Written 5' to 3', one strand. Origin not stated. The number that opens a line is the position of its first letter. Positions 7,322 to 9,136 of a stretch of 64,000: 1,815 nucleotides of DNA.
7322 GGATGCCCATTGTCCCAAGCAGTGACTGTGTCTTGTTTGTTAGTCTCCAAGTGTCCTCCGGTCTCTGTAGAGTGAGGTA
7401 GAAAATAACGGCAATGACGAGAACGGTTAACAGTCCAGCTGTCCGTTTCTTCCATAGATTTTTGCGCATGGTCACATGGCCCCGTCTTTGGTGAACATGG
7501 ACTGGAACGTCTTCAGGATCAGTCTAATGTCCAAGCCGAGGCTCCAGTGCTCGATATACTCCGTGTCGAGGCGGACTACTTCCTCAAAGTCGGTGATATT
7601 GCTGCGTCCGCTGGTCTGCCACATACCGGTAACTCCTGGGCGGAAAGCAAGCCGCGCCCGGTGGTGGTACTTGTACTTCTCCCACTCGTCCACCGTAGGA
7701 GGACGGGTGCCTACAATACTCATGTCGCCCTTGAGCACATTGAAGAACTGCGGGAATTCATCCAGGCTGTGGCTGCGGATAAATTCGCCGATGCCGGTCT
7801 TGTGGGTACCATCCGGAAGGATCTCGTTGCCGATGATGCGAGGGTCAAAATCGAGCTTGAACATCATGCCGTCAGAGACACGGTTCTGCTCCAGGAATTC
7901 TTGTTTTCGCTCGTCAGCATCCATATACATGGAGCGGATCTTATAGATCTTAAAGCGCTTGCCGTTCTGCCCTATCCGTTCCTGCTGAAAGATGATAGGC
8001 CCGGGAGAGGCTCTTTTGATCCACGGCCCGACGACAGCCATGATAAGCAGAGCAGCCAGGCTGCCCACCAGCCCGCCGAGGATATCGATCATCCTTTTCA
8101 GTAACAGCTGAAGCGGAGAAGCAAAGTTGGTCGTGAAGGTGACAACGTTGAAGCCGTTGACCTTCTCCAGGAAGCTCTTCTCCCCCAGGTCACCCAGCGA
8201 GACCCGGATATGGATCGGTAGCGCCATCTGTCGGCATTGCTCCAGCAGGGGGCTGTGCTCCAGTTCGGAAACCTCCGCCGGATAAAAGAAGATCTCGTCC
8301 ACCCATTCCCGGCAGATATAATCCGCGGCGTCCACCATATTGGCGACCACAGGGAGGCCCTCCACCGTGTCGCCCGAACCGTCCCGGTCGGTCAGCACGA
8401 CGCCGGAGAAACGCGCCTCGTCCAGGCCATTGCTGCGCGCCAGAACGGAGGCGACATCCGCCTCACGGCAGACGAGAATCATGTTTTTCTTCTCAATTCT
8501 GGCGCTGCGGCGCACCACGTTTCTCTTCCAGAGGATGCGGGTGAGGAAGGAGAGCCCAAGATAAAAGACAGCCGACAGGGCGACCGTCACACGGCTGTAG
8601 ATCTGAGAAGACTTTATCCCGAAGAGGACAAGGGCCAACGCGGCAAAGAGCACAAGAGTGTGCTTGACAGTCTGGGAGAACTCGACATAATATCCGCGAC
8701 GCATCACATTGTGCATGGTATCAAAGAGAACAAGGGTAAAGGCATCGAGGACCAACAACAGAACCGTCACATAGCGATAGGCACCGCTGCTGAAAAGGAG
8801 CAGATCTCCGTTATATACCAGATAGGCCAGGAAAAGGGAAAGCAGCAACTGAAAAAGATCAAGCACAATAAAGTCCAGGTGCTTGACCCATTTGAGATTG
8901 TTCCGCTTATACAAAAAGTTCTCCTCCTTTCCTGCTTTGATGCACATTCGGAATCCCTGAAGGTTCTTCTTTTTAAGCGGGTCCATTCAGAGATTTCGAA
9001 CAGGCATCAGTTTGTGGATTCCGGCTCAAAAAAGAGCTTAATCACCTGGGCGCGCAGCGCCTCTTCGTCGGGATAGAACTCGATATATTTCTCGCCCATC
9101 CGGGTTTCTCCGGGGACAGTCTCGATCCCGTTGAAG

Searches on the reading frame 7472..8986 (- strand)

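Call 63: search_protein_families(library=pfam, proteins=[window:7472-8986:-], max_evalue=0.00001)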
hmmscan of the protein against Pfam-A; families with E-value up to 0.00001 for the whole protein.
window:7472-8986:- (504 aa): 2 families
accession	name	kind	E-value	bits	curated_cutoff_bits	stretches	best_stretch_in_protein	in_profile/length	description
PF02397.22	Bac_transf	-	4.7e-57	192.8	27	1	297-498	1-178/179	Bacterial sugar transferase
PF13727.12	CoA_binding_3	-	1.6e-08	35.2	25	1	102-234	17-147/175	CoA-binding domain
